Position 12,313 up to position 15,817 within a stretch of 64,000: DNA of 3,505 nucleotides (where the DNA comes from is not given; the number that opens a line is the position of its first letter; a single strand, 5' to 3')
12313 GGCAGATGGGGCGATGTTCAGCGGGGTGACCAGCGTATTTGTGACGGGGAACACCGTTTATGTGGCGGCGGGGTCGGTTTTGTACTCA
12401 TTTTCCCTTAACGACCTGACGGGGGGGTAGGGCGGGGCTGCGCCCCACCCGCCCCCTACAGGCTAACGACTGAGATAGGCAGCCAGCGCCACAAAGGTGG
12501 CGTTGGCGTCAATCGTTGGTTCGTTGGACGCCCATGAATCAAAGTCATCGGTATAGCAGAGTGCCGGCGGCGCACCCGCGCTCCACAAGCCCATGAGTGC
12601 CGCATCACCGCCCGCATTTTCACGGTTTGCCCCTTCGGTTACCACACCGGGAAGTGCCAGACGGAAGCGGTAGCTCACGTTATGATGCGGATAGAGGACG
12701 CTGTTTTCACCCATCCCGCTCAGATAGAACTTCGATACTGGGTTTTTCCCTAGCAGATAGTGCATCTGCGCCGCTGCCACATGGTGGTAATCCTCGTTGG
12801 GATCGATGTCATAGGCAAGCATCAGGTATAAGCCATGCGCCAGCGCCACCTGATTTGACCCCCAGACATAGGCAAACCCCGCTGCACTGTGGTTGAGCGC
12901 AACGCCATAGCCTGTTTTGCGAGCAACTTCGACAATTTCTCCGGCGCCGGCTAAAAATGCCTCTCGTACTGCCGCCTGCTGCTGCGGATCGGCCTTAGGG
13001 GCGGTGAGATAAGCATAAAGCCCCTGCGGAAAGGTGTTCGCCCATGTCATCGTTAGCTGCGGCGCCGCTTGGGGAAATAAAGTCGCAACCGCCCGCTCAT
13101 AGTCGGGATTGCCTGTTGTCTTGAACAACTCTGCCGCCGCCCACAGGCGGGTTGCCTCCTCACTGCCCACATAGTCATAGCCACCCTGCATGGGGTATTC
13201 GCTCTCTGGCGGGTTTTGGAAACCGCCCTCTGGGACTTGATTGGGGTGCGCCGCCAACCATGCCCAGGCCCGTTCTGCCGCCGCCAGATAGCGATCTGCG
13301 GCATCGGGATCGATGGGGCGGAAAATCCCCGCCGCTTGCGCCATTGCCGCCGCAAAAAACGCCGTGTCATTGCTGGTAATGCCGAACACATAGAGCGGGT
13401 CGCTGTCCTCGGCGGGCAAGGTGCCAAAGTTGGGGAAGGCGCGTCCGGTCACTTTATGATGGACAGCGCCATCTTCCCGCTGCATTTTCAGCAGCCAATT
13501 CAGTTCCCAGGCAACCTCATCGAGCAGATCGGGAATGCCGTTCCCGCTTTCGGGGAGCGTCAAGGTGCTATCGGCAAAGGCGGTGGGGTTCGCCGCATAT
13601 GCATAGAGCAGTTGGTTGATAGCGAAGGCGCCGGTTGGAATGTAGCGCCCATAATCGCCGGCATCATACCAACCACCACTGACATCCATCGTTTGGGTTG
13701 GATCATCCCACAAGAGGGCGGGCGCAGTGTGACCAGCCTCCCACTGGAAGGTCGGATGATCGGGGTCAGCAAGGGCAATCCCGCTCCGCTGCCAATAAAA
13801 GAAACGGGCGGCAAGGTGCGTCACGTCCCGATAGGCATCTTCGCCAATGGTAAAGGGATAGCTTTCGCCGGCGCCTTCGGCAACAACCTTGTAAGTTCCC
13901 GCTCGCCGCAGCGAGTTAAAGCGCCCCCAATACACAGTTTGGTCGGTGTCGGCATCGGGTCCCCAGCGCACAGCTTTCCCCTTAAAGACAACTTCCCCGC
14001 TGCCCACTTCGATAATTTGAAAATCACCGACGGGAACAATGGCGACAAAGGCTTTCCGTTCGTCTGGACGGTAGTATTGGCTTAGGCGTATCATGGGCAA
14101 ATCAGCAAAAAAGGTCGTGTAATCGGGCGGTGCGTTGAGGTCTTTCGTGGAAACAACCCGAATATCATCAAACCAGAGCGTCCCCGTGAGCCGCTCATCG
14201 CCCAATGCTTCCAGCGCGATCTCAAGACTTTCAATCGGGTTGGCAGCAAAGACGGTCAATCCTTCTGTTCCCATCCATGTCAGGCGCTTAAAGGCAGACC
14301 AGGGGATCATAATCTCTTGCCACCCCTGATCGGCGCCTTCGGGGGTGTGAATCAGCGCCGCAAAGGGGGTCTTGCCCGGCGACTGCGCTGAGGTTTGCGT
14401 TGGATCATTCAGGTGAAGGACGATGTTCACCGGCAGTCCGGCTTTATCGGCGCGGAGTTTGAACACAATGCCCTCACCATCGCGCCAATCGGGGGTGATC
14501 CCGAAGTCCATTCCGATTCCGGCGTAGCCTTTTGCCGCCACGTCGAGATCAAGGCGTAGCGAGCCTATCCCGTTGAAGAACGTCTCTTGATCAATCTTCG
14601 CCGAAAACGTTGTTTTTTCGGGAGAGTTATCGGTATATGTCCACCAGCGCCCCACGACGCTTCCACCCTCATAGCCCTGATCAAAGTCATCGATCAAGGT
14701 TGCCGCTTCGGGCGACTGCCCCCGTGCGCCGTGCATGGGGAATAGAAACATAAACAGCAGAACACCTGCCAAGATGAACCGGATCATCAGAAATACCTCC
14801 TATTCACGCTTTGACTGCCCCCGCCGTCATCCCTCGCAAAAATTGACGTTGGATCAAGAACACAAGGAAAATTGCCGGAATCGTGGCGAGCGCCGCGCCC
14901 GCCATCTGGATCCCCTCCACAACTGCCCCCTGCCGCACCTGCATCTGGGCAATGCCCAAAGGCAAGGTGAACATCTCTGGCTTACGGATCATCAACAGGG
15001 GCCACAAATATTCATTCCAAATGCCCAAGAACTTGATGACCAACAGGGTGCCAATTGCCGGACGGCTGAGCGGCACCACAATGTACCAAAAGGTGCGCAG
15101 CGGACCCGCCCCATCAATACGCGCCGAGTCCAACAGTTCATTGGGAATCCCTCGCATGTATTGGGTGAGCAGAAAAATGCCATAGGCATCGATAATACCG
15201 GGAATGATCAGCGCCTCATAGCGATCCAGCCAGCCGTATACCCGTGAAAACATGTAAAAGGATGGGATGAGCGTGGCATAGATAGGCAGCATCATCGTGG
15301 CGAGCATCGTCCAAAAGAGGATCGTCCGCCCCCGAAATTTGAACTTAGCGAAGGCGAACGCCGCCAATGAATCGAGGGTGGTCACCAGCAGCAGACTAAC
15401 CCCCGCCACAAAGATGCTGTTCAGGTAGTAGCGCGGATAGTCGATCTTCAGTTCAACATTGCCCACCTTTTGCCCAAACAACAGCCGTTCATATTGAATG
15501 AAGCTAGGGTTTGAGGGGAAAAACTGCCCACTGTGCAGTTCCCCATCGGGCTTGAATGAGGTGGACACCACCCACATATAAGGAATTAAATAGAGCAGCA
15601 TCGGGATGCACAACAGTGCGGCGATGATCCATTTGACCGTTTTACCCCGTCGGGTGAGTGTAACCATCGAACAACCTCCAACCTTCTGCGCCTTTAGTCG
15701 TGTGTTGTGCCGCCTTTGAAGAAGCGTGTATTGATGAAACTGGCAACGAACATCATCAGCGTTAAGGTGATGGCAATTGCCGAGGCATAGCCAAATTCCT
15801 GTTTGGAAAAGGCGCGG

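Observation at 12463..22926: PTS-independent beta-glucoside/cellodextrin operon: secreted GH9 + ABC importer + BadF-type kinase + two ChbF-like GH4 6-phospho-beta-glucosidases + ROK repressor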

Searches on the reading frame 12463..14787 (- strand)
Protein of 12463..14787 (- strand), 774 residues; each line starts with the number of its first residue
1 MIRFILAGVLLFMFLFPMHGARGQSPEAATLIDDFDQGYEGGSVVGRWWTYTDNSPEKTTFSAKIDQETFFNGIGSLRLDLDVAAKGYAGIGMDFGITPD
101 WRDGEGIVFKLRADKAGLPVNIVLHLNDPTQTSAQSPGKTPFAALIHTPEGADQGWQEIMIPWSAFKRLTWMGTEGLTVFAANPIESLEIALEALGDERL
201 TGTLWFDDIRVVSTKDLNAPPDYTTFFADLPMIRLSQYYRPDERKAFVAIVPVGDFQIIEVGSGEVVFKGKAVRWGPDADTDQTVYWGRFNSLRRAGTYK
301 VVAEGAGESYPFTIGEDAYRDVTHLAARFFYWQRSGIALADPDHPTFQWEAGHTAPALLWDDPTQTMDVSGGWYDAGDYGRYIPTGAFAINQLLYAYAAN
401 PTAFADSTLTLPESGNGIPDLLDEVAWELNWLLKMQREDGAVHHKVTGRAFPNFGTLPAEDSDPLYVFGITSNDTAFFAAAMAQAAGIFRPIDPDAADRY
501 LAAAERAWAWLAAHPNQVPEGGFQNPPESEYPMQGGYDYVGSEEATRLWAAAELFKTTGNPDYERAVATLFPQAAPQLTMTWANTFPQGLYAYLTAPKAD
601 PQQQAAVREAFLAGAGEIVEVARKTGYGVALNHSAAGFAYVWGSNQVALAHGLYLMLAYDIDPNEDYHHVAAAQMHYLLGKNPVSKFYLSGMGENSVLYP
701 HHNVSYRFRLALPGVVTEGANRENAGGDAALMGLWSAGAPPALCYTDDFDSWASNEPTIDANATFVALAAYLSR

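Call 3: search_protein_families(library=pfam, proteins=[window:12463-14787:-])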
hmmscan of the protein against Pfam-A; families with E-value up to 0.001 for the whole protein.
window:12463-14787:- (774 aa): 3 families
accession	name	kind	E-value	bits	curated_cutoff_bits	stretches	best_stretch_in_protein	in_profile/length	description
PF00759.25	Glyco_hydro_9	-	1.9e-77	261.9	27.7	1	319-768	1-443/444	Glycosyl hydrolase family 9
PF02927.20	CelD_N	-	7.3e-08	33.5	24.6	1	233-307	6-85/86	Cellulase N-terminal ig-like domain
PF03425.19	CBM_11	-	2.6e-06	28.1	27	1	25-170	8-139/182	Carbohydrate binding domain (family 11)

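Call 4: search_protein_families(library=ncbifam, proteins=[window:12463-14787:-])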
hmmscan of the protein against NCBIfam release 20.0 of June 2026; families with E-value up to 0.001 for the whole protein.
window:12463-14787:- (774 aa): 1 family
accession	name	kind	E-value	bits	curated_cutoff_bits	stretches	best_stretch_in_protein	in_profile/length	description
NF049990.1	CellobisidaseCelK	equivalog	7.1e-66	223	1700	1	204-773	189-809/889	cellulose 1,4-beta-cellobiosidase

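Call 9: search_solved_structures(query=window:12463-14787:-, max_evalue=1e-10)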
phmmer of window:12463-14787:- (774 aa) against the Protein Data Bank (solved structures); distinct sequences matched with E-value up to 1e-10: 10.
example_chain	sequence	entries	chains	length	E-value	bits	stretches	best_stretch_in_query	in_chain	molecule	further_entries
3x17_B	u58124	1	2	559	1.2e-92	314.9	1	256-772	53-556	Endoglucanase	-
5u0h_A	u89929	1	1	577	3e-85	290.4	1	255-766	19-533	J30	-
5u2o_A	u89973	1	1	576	7.8e-84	285.8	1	255-766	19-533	J30 CCH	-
6dht_A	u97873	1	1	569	7.5e-59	203.2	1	232-772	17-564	Xyloglucan-specific endo-beta-1,4-glucanase BoGH9A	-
1clc_A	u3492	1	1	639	2.4e-57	198.2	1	239-704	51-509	ENDOGLUCANASE CELD; EC: 3.2.1.4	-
4cj0_A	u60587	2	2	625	2.6e-57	198.1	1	239-704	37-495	ENDOGLUCANASE D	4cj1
3ez8_A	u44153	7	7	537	5.8e-57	196.9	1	270-769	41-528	Cellulase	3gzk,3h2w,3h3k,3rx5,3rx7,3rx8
5e2j_A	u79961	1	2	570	6.3e-57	196.8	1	270-769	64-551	Endoglucanase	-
1ut9_A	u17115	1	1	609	1.4e-53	185.7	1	232-773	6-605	CELLULOSE 1,4-BETA-CELLOBIOSIDASE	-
1rq5_A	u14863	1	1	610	5.8e-53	183.7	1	232-773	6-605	Cellobiohydrolase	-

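Call 92: search_solved_structures(query=window:12463-14787:-, max_evalue=0.001, show_alignments=1)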
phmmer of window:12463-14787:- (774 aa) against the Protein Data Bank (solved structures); distinct sequences matched with E-value up to 0.001: 18.
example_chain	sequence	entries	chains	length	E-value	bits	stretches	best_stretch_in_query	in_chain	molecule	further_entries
3x17_B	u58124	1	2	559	1.2e-92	314.9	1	256-772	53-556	Endoglucanase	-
5u0h_A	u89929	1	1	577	3e-85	290.4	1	255-766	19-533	J30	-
5u2o_A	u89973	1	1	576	7.8e-84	285.8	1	255-766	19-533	J30 CCH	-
6dht_A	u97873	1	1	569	7.5e-59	203.2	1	232-772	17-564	Xyloglucan-specific endo-beta-1,4-glucanase BoGH9A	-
1clc_A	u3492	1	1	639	2.4e-57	198.2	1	239-704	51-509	ENDOGLUCANASE CELD; EC: 3.2.1.4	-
4cj0_A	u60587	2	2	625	2.6e-57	198.1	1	239-704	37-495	ENDOGLUCANASE D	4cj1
3ez8_A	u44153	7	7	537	5.8e-57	196.9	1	270-769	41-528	Cellulase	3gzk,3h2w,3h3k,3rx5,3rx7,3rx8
5e2j_A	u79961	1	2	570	6.3e-57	196.8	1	270-769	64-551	Endoglucanase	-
1ut9_A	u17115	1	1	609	1.4e-53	185.7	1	232-773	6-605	CELLULOSE 1,4-BETA-CELLOBIOSIDASE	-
1rq5_A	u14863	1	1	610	5.8e-53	183.7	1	232-773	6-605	Cellobiohydrolase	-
8u49_A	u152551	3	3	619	5.2e-10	41.6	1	322-770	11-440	Endoglucanase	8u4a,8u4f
1js4_A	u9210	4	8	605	6.3e-10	41.3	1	329-771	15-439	ENDO/EXOCELLULASE E4 | T. FUSCA ENDO/EXO-CELLULASE E4 CATALYTIC DOMAIN AND CELLULOSE-BINDING DOMAIN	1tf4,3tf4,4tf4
2yik_A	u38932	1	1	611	1.1e-08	37.3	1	625-772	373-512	ENDOGLUCANASE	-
1ia6_A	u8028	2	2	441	2.9e-06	29.2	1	641-768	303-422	CELLULASE CEL9M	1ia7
7unp_A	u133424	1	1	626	3.9e-06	28.8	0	323-500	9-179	Glucanase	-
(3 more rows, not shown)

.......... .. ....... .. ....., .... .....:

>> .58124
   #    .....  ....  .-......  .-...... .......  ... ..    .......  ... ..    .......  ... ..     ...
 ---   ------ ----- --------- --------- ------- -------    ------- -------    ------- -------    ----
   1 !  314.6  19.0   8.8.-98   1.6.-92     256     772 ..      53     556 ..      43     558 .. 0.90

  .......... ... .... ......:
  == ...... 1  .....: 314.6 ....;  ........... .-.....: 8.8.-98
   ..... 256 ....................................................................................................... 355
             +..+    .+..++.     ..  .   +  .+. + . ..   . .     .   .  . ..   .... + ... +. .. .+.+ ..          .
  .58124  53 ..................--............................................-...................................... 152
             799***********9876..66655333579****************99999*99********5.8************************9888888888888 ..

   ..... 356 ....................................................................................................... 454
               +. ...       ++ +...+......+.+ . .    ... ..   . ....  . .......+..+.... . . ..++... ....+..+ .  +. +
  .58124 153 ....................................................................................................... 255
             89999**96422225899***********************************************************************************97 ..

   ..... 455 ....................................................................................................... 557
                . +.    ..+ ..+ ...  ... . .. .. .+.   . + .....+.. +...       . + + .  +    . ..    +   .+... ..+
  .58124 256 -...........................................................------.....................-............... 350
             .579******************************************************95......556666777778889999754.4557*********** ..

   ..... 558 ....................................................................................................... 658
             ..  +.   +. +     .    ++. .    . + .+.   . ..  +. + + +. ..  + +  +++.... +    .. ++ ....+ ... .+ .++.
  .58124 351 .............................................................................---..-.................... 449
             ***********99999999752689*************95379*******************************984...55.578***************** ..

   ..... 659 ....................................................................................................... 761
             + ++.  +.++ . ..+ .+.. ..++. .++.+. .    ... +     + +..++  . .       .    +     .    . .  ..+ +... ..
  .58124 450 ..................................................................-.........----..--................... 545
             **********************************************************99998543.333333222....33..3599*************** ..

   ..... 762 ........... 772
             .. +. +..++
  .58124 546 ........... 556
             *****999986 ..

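Call 113: find_related_loci(query=A6, collection=metagenome_contigs, flank=10000)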
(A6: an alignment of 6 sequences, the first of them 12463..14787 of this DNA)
Query A6 (774 aa) in metagenome_contigs; peptide patterns used: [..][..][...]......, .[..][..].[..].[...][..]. (x = any residue, [..] = any of these).
600 stretches matched a pattern (row limit reached: there are more); 523 encode a relative of the query (tblastn E <= 1e-3); the best 80 are kept; 80 distinct loci.
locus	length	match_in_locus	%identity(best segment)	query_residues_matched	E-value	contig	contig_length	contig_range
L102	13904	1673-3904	53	27-774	0e+0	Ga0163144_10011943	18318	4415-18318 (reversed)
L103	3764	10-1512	45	297-772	2e-138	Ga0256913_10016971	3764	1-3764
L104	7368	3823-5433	39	233-766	6e-95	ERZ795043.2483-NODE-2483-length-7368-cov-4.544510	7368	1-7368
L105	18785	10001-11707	35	190-772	2e-91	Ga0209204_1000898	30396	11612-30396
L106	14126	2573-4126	40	256-771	4e-88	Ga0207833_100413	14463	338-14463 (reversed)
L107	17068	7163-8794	38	233-773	2e-86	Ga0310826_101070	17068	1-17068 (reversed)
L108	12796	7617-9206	35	238-772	5e-86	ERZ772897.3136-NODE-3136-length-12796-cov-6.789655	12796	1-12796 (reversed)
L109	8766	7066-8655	36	238-772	5e-86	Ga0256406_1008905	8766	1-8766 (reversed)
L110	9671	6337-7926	35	244-774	2e-84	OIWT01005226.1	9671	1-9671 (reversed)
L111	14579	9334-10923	35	244-774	5e-84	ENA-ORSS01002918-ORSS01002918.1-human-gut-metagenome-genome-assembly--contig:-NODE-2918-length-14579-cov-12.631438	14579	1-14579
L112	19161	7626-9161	34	256-771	3e-83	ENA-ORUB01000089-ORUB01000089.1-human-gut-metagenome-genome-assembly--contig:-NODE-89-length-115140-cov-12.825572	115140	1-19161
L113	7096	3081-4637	35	256-773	3e-83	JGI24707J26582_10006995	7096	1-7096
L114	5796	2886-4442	35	256-773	2e-83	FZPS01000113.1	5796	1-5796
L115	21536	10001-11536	34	256-771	7e-83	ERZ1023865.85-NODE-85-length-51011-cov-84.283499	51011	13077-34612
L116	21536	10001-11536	34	256-771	1e-82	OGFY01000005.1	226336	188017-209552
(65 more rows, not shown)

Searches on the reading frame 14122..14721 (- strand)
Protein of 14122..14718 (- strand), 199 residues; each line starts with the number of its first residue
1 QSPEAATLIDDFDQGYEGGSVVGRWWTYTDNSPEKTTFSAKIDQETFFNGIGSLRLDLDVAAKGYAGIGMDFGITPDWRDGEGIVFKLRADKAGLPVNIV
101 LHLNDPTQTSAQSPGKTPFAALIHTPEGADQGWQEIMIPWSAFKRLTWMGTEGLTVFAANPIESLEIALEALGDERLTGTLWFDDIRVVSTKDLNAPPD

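Call 98: find_homologous_proteins(query=window:14122-14718:-, max_evalue=0.001)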
Query seq(199 aa) (199 aa): 1 proteins with E <= 0.001 among 71 candidates.
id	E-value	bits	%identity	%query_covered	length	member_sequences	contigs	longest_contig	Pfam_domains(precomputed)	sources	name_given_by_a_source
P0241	3.0e-55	205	53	97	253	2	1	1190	PF03425.20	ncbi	ncbi:MAG: hypothetical protein F9K46_16835, partial [Anaerolineae bacterium]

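Call 103: search_protein_representatives(protein=window:14140-14721:-)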
Query: 194 residues. Proteins with E-value up to 0.001 (for the whole library): 154; up to 1e-10: 45; up to 1e-30: 3. The best 150 are listed.
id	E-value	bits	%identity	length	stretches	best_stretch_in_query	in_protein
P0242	1.5e-58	214.3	51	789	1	4-194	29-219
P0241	6.9e-54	199.1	54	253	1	3-194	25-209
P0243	6.3e-34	133.9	39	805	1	5-193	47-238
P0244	5.7e-27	111.2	41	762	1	4-192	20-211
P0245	1.6e-26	109.7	30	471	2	27-190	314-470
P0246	7.6e-25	104.2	35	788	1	25-192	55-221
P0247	5.9e-24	101.3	30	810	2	4-189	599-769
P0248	2.8e-22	95.9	32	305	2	36-190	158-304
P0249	6.6e-20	88.1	36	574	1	5-190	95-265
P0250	7.6e-20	87.9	37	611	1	10-191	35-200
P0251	1.8e-19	86.7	49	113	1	4-98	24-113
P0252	2.6e-19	86.1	38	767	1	22-190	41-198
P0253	3.8e-18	82.4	37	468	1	6-191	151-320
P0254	1.4e-17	80.5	35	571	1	7-190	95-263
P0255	3.0e-17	79.4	30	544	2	1-188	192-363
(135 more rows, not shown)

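Call 105: search_protein_families(library=pfam, alignment_id=A5, max_evalue=0.00001)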
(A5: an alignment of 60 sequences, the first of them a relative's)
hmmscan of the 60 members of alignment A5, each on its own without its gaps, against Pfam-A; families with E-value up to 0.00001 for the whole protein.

A. member 1, P0242 (789 aa): 2 families
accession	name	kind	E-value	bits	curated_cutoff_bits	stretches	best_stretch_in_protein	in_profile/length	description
PF00759.25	Glyco_hydro_9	-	3.1e-82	277.7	27.7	1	329-783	7-443/444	Glycosyl hydrolase family 9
PF02927.20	CelD_N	-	9.1e-16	58.8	24.6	1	234-311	4-85/86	Cellulase N-terminal ig-like domain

B. families by the number of members that match (of 60 scanned): 45 families (the first 25 are shown)
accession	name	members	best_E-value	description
PF03425.19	CBM_11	32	6e-74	Carbohydrate binding domain (family 11)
PF00069.31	Pkinase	12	9.9e-62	Protein kinase domain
PF07714.23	PK_Tyr_Ser-Thr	11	1.4e-40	Protein tyrosine and serine/threonine kinase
PF00759.25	Glyco_hydro_9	7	3.1e-82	Glycosyl hydrolase family 9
PF08547.18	CIA30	7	5.7e-30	Complex I intermediate-associated protein 30 (CIA30)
PF14559.12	TPR_19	7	3.8e-21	Tetratricopeptide repeat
PF02927.20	CelD_N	7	2.6e-16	Cellulase N-terminal ig-like domain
PF03109.22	ABC1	4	4.5e-09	ABC1 atypical kinase-like domain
PF13428.12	TPR_14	3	6.5e-15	Tetratricopeptide repeat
PF01636.29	APH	3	6.7e-08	Phosphotransferase enzyme family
PF00150.24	Cellulase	2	2e-47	Cellulase (glycosyl hydrolase family 5)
PF07676.18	PD40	2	1.5e-12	WD40-like Beta Propeller Repeat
PF13414.12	TPR_11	2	2.5e-12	TPR repeat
PF13432.12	TPR_16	2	1e-11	Tetratricopeptide repeat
PF00930.27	DPPIV_N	2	5.4e-11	Dipeptidyl peptidase IV (DPP IV) N-terminal region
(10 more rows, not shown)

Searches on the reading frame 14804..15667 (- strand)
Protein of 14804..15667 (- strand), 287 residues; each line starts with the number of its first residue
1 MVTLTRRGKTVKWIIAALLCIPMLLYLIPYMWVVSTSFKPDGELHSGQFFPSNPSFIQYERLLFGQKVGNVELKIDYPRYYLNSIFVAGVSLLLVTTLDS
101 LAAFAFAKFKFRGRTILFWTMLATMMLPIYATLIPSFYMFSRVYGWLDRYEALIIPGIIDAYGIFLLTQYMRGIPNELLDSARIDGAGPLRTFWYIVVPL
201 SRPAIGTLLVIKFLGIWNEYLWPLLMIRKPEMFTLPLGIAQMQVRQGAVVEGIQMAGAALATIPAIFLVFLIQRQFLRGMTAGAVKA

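Call 3: search_protein_families(library=pfam, proteins=[window:14804-15667:-])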
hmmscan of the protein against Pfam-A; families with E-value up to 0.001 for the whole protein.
window:14804-15667:- (287 aa): 1 family
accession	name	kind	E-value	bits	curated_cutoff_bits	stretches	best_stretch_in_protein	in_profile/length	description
PF00528.27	BPD_transp_1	-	3e-19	69.9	26.4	1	102-280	4-182/184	Binding-protein-dependent transport system inner membrane component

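Call 4: search_protein_families(library=ncbifam, proteins=[window:14804-15667:-])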
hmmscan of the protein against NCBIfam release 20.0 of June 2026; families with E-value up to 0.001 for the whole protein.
window:14804-15667:- (287 aa): 9 families
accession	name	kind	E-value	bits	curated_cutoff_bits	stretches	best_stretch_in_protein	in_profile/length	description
NF008210.0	PRK10973.1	equivalog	4.1e-40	138.2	297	1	73-281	69-277/281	sn-glycerol-3-phosphate ABC transporter permease UgpE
NF008231.0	PRK10998.1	equivalog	1.2e-32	113.7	261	1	9-286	10-295/296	maltose ABC transporter permease MalG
NF040932.1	ABC_arch_GlcU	equivalog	5.2e-24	85.3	340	1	18-282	8-266/272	glucose ABC transporter permease GlcU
NF007047.0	PRK09500.1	equivalog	3.4e-07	30.1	326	1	82-247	61-225/257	spermidine/putrescine ABC transporter permease PotC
NF007852.0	PRK10561.1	equivalog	7.8e-06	25.9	335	1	162-213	172-223/295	sn-glycerol-3-phosphate ABC transporter permease UgpA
TIGR01581.1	Mo_ABC_porter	hypoth_equivalog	1.2e-05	24.9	210.3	1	84-214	26-169/225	ABC transporter permease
NF011624.0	PRK15050.1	equivalog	3.5e-05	23.1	247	1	172-266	185-273/297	2-aminoethylphosphonate ABC transporter permease subunit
TIGR02141.1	modB_ABC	equivalog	0.00018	21.2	182.6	1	84-213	3-145/208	molybdate ABC transporter permease subunit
NF007963.0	PRK10683.1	equivalog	0.00025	20.6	489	0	158-226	191-262/317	putrescine ABC transporter permease PotH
